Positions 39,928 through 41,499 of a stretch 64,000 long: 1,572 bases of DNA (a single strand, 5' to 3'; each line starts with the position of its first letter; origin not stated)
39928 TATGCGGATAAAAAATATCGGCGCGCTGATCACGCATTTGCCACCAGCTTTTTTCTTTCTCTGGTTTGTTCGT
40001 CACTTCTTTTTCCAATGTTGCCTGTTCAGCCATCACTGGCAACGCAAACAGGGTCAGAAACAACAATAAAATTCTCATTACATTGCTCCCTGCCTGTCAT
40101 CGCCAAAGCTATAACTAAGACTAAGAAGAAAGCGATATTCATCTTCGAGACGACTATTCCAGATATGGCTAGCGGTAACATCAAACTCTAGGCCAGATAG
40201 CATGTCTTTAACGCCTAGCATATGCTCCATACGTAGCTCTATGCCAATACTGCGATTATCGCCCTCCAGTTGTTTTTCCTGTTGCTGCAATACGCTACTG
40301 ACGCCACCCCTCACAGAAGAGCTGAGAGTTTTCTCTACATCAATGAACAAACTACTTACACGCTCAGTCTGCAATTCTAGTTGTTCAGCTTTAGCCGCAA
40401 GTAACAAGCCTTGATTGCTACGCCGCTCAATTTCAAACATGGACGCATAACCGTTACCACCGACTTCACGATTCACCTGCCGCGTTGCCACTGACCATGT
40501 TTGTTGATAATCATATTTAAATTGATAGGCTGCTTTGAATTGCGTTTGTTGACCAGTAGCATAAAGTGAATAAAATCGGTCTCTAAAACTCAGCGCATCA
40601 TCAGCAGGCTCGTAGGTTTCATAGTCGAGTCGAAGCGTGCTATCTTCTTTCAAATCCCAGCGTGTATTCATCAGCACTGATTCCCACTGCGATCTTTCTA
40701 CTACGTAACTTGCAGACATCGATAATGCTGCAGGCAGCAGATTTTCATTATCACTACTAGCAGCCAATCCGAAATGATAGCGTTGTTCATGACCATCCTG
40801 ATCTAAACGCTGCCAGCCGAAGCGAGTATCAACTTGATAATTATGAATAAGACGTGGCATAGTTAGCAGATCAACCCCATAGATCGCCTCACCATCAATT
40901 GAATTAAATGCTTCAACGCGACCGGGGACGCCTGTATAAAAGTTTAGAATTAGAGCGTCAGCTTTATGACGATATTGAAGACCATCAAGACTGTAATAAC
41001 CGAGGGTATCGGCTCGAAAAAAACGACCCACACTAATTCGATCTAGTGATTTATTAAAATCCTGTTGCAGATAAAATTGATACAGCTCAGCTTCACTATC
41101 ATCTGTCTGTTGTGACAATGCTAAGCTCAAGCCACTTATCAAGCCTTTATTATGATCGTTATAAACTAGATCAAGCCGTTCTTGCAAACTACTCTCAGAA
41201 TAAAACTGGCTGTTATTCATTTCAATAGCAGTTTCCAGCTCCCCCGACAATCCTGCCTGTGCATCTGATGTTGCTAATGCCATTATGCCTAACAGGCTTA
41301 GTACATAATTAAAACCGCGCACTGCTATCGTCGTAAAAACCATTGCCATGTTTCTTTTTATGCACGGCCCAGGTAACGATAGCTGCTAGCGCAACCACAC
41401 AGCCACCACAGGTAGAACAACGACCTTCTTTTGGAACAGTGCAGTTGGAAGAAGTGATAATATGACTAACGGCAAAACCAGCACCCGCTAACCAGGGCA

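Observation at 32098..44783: Ten-gene, tightly coupled multiheme-cytochrome operon predicted to reach from the cytoplasmic face to the cell surface: candidate non-Mtr extracellular electron transfer system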

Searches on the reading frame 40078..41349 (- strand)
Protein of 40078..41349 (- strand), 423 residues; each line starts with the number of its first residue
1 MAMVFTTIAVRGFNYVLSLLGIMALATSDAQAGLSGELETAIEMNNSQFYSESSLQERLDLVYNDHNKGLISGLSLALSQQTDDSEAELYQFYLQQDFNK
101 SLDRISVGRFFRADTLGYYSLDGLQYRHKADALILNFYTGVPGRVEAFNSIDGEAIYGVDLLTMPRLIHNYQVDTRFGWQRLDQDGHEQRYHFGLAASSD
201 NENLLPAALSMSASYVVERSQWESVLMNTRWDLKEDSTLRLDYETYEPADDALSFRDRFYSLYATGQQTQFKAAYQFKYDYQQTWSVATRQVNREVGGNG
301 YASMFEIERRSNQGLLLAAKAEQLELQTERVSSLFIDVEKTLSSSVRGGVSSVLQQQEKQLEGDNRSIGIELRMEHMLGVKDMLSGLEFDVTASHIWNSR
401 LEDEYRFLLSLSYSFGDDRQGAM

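Call 4: search_protein_families(library=pfam, proteins=[window:40078-41349:-], max_evalue=0.01)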
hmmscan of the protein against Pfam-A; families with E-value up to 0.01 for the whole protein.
window:40078-41349:- (423 aa): 0 families

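Call 5: search_protein_families(library=ncbifam, proteins=[window:40078-41349:-], max_evalue=0.01)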
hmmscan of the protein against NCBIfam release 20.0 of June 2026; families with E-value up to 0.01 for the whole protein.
window:40078-41349:- (423 aa): 0 families

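Call 7: find_related_loci(query=window:40078-41349:-, collection=genome_contigs, flank=10000)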
Query window:40078-41349:- (423 aa) in genome_contigs; peptide patterns used: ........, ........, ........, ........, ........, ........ (x = any residue, [..] = any of these).
79 stretches matched a pattern; 2 encode a relative of the query (tblastn E <= 1e-3); 2 distinct loci.
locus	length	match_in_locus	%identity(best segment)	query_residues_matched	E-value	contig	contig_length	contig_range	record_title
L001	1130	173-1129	77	1-317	6e-178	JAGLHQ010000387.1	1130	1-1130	MAG: Planctomycetota bacterium isolate RS_10_9 ROV157_10.bin.9.fa_387, whole genome shotgun sequence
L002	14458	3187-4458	67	2-423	0e+0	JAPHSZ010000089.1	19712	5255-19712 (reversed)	MAG: Gammaproteobacteria bacterium isolate N3S-Bin_7 c_000000690456, whole genome shotgun sequence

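Call 8: find_encoding_contigs(protein=window:40078-41349:-, flank=10000, max_places=10)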
Protein window:40078-41349:- (423 aa): no gene with exactly this product is on record in the collection.

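Call 16: find_homologous_proteins(query=window:40078-41349:-, max_evalue=0.001)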
Query window:40078-41349:- (423 aa): 23 proteins with E <= 0.001 among 7198 candidates.
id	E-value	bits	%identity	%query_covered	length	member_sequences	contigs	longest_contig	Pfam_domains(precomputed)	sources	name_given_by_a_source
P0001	5.0e-273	923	100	100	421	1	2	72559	-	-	-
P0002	2.1e-213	727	79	99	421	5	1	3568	-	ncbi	-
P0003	1.5e-205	701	76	99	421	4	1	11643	-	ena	-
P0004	2.9e-191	654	70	99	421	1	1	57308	-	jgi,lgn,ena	-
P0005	1.1e-189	649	69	99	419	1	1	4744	-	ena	-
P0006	1.2e-185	635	67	98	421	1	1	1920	-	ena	-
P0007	8.4e-179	613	67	99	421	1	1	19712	-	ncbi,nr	ncbi:MAG: hypothetical protein OQK69_05310 [Gammaproteobacteria bacterium]|nr:hypothetical protein [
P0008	3.1e-174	598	65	98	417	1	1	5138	-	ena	-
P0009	2.8e-144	499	74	71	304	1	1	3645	-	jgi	-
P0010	1.3e-122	428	73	61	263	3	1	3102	-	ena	-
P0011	1.5e-118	414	50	96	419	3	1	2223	-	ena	-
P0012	1.2e-104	369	46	94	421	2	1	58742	-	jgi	-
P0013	4.1e-101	357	46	93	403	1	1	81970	-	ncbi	-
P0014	3.7e-94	334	46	90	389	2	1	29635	-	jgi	-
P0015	7.4e-91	323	41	93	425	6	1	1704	-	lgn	-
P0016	3.2e-90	321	38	94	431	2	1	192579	-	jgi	jgi:hypothetical protein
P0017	2.0e-89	319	39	93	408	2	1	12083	-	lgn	-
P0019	1.1e-84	303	38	94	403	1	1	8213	-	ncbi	-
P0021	8.1e-82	293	38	93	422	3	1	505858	-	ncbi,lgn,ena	-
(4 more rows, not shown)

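Call 17: find_encoding_contigs(protein=P0021, flank=10000, max_places=3)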
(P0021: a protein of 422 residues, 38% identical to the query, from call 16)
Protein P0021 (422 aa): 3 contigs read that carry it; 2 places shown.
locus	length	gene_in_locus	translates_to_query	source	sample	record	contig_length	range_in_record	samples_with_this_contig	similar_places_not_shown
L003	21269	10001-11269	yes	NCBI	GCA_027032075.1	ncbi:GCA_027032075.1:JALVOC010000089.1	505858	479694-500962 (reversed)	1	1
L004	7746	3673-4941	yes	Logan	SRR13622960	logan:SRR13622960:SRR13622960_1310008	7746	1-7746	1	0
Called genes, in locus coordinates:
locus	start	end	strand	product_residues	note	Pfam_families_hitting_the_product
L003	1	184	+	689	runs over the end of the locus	PF00753:Lactamase_B, PF12706:Lactamase_B_2 (weak), PF14863:Alkyl_sulf_dimr, PF14864:Alkyl_sulf_C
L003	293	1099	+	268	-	-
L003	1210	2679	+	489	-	PF06863:DUF1254, PF06742:DUF1214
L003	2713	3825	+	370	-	PF06863:DUF1254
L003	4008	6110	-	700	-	PF00999:Na_H_Exchanger, PF02254:TrkA_N, PF02080:TrkA_C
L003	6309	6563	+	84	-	PF00037:Fer4 (faint)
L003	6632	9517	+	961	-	PF13442:Cytochrome_CBB3 (faint), PF22113:Mtrc-MtrF_II-IV_dom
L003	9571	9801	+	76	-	-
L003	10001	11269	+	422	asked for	-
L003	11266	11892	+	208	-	-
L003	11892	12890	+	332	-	PF14537:Cytochrom_c3_2 (faint), PF14522:Cytochrome_C7 (faint), PF09699:Paired_CXXCH_1 (faint), PF22113:Mtrc-MtrF_II-IV_dom (weak)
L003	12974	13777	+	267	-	PF22113:Mtrc-MtrF_II-IV_dom (weak), PF09699:Paired_CXXCH_1 (faint), PF14522:Cytochrome_C7 (faint), PF14537:Cytochrom_c3_2 (faint)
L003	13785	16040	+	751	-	PF12801:Fer4_5, PF12838:Fer4_7 (weak), PF22113:Mtrc-MtrF_II-IV_dom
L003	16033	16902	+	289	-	PF14522:Cytochrome_C7 (faint)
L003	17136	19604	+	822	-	PF01436:NHL (faint), PF17170:DUF5128 (weak), PF14537:Cytochrom_c3_2 (faint), PF09699:Paired_CXXCH_1 (faint), PF14522:Cytochrome_C7 (faint), PF22113:Mtrc-MtrF_II-IV_dom (weak)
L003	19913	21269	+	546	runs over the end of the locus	-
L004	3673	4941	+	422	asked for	-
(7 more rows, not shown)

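Call 18: find_encoding_contigs(protein=P0016, flank=10000, max_places=3)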
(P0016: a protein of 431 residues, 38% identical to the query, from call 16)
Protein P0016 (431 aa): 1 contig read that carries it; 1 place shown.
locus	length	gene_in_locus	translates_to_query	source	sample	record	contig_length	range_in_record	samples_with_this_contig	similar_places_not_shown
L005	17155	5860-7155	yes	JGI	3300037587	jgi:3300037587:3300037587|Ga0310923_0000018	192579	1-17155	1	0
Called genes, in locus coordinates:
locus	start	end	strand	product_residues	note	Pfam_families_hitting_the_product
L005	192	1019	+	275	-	-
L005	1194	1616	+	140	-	PF05598:DUF772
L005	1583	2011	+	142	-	-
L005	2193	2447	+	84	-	PF00037:Fer4 (weak), PF13237:Fer4_10 (weak), PF14697:Fer4_21, PF12838:Fer4_7 (weak), PF13187:Fer4_9 (weak), PF13484:Fer4_16 (faint)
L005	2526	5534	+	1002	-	PF13442:Cytochrome_CBB3 (faint), PF22113:Mtrc-MtrF_II-IV_dom (weak)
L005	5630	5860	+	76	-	-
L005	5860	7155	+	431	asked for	-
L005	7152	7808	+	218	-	-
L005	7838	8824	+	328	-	PF22113:Mtrc-MtrF_II-IV_dom (faint), PF14537:Cytochrom_c3_2 (faint), PF14522:Cytochrome_C7 (faint), PF09699:Paired_CXXCH_1 (faint)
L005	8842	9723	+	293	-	PF22113:Mtrc-MtrF_II-IV_dom (faint), PF14522:Cytochrome_C7 (faint), PF09699:Paired_CXXCH_1 (faint), PF14537:Cytochrom_c3_2 (faint)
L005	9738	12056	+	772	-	PF12801:Fer4_5, PF12838:Fer4_7 (weak), PF22113:Mtrc-MtrF_II-IV_dom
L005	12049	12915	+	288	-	PF14522:Cytochrome_C7 (faint)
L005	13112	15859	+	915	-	PF08450:SGL (faint), PF01436:NHL (weak), PF14522:Cytochrome_C7 (faint), PF14537:Cytochrom_c3_2 (faint), PF22113:Mtrc-MtrF_II-IV_dom (faint), PF09699:Paired_CXXCH_1 (weak)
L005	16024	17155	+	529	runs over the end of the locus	-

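Call 19: find_encoding_contigs(protein=P0013, flank=10000, max_places=3)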
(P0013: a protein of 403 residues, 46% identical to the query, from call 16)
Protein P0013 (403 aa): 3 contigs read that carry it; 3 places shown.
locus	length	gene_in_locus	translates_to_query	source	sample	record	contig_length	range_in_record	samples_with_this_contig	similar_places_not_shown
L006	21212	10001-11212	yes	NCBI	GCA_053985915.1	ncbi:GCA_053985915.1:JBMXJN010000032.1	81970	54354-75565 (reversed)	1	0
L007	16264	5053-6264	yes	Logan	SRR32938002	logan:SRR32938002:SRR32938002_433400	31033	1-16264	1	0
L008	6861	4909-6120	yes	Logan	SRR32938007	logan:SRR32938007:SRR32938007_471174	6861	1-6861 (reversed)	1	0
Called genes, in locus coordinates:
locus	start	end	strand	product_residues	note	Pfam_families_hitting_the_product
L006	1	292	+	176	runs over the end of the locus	PF07603:Lcl_C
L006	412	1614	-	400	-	PF02515:CoA_transf_3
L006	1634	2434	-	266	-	PF00378:ECH_1, PF16113:ECH_2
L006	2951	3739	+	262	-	PF00378:ECH_1, PF16113:ECH_2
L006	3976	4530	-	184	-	PF00072:Response_reg, PF02954:HTH_8, PF13556:HTH_30 (weak)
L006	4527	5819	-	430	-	PF25323:6TM_PilS, PF00512:HisKA (faint), PF02518:HATPase_c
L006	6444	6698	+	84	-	PF00037:Fer4 (faint), PF12838:Fer4_7 (weak)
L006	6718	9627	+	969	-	PF22113:Mtrc-MtrF_II-IV_dom (faint)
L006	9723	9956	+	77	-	-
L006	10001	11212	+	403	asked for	-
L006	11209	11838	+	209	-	-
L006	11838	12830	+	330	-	PF14522:Cytochrome_C7 (faint), PF22113:Mtrc-MtrF_II-IV_dom (faint), PF09699:Paired_CXXCH_1 (faint), PF14537:Cytochrom_c3_2 (faint)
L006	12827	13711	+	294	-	PF22113:Mtrc-MtrF_II-IV_dom (faint), PF09699:Paired_CXXCH_1 (faint), PF14522:Cytochrome_C7 (faint), PF14537:Cytochrom_c3_2 (faint)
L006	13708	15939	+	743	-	PF12801:Fer4_5, PF12838:Fer4_7 (weak), PF22113:Mtrc-MtrF_II-IV_dom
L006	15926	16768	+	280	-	PF14522:Cytochrome_C7 (faint)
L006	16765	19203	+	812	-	PF01436:NHL (faint), PF17170:DUF5128 (faint), PF14522:Cytochrome_C7 (faint), PF14537:Cytochrom_c3_2 (faint), PF09699:Paired_CXXCH_1 (weak), PF22113:Mtrc-MtrF_II-IV_dom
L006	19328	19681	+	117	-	PF00578:AhpC-TSA (weak)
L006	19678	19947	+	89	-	-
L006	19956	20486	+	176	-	PF08534:Redoxin, PF00578:AhpC-TSA, PF00255:GSHPx (weak), PF00085:Thioredoxin, PF13905:Thioredoxin_8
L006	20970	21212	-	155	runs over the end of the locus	PF11075:DUF2780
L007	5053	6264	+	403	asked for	-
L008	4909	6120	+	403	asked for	-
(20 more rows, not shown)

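Call 21: list_cluster_members(proteins=[P0021, P0013, P0002, P0019, P0004, P0012, P0016, P0014, P0003, P0017])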
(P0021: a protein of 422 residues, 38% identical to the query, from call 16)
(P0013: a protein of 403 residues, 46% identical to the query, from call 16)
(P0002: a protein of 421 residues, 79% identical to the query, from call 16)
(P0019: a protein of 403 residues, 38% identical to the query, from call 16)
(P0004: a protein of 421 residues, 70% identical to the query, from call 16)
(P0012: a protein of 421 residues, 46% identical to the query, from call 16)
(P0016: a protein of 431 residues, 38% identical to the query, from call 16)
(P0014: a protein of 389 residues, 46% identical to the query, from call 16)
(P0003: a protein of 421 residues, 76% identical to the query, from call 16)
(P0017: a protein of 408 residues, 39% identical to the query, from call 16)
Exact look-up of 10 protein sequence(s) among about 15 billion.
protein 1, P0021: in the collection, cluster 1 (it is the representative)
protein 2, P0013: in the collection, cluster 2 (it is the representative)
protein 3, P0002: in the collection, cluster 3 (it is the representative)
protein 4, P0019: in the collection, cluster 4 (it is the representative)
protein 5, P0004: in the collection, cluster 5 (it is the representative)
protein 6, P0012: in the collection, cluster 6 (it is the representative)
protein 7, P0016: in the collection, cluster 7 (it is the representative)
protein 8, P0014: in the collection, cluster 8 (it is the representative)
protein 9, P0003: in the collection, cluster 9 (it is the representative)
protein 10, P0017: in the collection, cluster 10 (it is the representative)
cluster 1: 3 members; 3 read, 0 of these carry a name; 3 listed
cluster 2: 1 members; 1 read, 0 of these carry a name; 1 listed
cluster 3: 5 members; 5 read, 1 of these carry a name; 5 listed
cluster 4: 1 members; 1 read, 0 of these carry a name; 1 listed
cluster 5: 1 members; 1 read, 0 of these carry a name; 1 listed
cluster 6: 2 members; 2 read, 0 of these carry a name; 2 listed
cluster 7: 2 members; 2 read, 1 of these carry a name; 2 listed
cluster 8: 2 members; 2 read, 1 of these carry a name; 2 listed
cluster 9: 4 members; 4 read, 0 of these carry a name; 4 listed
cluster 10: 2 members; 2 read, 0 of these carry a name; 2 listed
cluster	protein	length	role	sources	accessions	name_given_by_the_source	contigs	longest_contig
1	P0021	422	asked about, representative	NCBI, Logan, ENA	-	-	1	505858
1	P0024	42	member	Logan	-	-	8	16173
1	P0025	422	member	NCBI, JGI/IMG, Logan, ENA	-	-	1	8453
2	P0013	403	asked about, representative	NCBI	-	-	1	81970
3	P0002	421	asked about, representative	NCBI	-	-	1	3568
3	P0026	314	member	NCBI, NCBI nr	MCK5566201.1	MAG: hypothetical protein KAJ07_13235, partial [Planctomycetes bacterium] | hypothetical protein [Planctomycetota bacterium]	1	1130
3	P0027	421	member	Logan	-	-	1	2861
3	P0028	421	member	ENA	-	-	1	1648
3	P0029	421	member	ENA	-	-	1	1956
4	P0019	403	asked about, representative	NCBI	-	-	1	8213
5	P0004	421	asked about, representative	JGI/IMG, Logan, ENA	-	-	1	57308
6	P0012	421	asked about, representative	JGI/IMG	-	-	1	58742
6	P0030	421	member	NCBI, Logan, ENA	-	-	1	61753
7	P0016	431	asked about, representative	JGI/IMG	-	hypothetical protein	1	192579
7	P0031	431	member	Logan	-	-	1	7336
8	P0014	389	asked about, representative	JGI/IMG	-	-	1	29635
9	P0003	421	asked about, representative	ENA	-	-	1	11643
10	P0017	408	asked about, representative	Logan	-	-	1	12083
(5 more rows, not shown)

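Call 38: predict_structure(alignment_id=A1)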
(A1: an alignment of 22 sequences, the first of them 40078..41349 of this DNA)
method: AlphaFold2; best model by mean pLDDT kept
length: 423 residues; sequences in the alignment: 22
mean_pLDDT: 79.6   pTM: 0.68
mean pLDDT of the five models: 79.6, 77.9, 76.2, 71.4, 71.4
residues with pLDDT >= 90: 147; 70-90: 180; 50-70: 46; < 50: 50
segments of 3 or more residues with pLDDT < 50: 1-13, 19-30, 147-150, 256-264, 381-383, 418-423
pLDDT, mean of each block of 10 residues (from residue 1): 37 47 41 79 77 84 85 87 77 85 88 72 92 92 61 83 90 93 83 91 81 86 87 87 79 46 62 91 92 77 94 92 88 95 88 88 84 82 67 89 86 69 34
secondary structure, 60 per line:
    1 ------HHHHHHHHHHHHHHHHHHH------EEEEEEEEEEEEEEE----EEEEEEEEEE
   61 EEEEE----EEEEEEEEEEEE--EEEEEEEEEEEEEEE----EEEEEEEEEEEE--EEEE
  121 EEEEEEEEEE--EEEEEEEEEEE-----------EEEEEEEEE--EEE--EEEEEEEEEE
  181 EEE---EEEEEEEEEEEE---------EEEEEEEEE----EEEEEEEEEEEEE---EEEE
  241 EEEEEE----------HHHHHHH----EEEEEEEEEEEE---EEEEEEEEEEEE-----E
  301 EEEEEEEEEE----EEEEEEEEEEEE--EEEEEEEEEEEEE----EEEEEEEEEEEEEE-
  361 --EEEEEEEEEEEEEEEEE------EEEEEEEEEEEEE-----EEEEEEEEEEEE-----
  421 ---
elements in order: H7-25 E32-46 E51-65 E70-81 E84-98 E103-114 E117-130 E133-143 E155-163 E166-168 E171-183 E187-198 E208-216 E221-233 E237-246 H257-263 E268-279 E283-294 E300-310 E315-326 E329-341 E346-359 E363-379 E386-398 E404-415

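Call 44: fold_search(model_id=the predicted structure, library=pdb)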
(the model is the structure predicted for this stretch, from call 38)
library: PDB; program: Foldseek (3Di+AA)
matches with E <= 10: 958; with E <= 0.001: 296
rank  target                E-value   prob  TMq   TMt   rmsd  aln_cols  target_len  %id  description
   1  9fw9_D                1.2e-11  1.00  0.51  0.34  12.9       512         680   10  Cryo-EM structure of the type 1 pilus assembly platform as part of the FimA-bound chaperone-usher pilus complex (FimDH (released 2025-06-04)
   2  9fy9_D                1.4e-11  1.00  0.54  0.36  10.4       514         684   11  Cryo-EM structure of the type 1 chaperone-usher pilus FimD-tip complex (FimDHGFC) - Conformer 1 (released 2025-06-04)
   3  3rfz_B                1.0e-10  1.00  0.51  0.31  13.3       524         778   11  Crystal structure of the FimD usher bound to its cognate FimC:FimH substrate (released 2011-06-01)
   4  9fxs_D                2.0e-10  1.00  0.54  0.38   9.6       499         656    9  Cryo-EM structure of the type 1 pilus complex including pilus rod and FimI-bound assembly platform after incorporation (released 2025-06-04)
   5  3rfz_E                2.3e-10  1.00  0.59  0.35   6.8       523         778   11  Crystal structure of the FimD usher bound to its cognate FimC:FimH substrate (released 2011-06-01)
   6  9bog_D                4.4e-10  1.00  0.51  0.30  13.8       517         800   10  Structural basis for adhesin secretion by the outer-membrane usher in type 1 pili (released 2024-10-09)
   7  3ohn_A                5.1e-10  1.00  0.47  0.44  11.5       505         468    9  Crystal structure of the FimD translocation domain (released 2011-06-01)
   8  2vqi_A                5.3e-10  1.00  0.43  0.39  12.4       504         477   10  Structure of the P pilus usher (PapC) translocation pore (released 2008-05-27)
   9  9fx8_D                6.1e-10  1.00  0.55  0.37  10.1       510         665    9  Cryo-EM structure of the FimI-bound type 1 pilus assembly platform complex - Local refinement (released 2025-06-04)
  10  9fxb_D                1.9e-09  1.00  0.51  0.37   9.0       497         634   10  Cryo-EM structure of the type 1 pilus assembly platform as part of the FimI-bound chaperone-usher pilus complex (FimDH (released 2025-06-04)
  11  5ldv                  3.3e-09  1.00  0.43  0.45  12.7       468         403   10  Crystal Structures of MOMP from Campylobacter jejuni (released 2016-10-26)
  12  7lhg_C                3.4e-09  1.00  0.49  0.29  15.8       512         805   10  Cryo-EM structure of E. coli P pilus tip assembly intermediate PapC-PapD-PapK-PapG in the first conformation (released 2021-08-11)
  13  5ldt_A                6.9e-09  1.00  0.40  0.42  11.8       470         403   10  Crystal Structures of MOMP from Campylobacter jejuni (released 2016-10-26)
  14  3syb                  9.1e-09  1.00  0.43  0.44  10.5       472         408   11  Crystal structure of Pseudomonas aeruginosa OccD3 (OpdP) (released 2012-02-08)
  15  4foz                  1.0e-08  1.00  0.45  0.49   8.9       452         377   11  Crystal Structure of OccD1 (OprD) Y282R/D307H (released 2013-03-13)
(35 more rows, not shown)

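Call 46: search_solved_structures(query=A1, max_evalue=10)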
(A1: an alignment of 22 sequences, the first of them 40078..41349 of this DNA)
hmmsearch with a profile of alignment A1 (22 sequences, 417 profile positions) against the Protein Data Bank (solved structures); distinct sequences matched with E-value up to 10: 0.

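Call 65: search_protein_representatives(alignment_id=A1)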
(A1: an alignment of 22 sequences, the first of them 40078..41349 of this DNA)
Query: 22 sequences, 417 profile positions. Proteins with E-value up to 0.001 (for the whole library): 92; up to 1e-10: 82; up to 1e-30: 66. The best 92 are listed.
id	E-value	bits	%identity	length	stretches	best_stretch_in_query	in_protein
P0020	2.6e-187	639.2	-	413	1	15-417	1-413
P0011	1.6e-183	626.7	-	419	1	5-417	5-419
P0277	5.0e-133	460.4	-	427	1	8-415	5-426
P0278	2.5e-126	438.3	-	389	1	25-416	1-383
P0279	1.0e-98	347.3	-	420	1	13-411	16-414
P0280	1.3e-91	324.0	-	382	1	29-409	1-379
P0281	2.8e-91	322.8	-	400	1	15-414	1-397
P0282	4.1e-90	319.0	-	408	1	14-410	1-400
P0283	5.0e-89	315.4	-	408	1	15-414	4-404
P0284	9.2e-87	308.0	-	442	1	10-413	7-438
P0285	1.6e-85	303.9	-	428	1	19-412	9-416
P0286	2.8e-84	299.8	-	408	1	17-412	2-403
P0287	1.5e-83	297.4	-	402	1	20-414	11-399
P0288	1.7e-83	297.2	-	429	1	9-410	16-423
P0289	3.5e-82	292.9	-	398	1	15-405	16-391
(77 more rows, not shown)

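Call 67: search_protein_families(library=pfam, alignment_id=A3, max_evalue=0.01)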
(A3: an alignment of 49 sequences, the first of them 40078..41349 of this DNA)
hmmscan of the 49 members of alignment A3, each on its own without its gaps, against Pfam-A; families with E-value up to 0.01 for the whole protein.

A. member 1, window:40078-41349:- (423 aa): 0 families

B. families by the number of members that match (of 49 scanned): 5 families
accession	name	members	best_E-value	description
PF13505.12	OMP_b-brl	1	0.00012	Outer membrane protein beta-barrel domain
PF25222.1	DUF7840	1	0.00016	Domain of unknown function (DUF7840)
PF04966.18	OprB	1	0.00042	Carbohydrate-selective porin, OprB family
PF09216.15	Pfg27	1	0.0021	Pfg27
PF24452.1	DUF7568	1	0.0061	Family of unknown function (DUF7568)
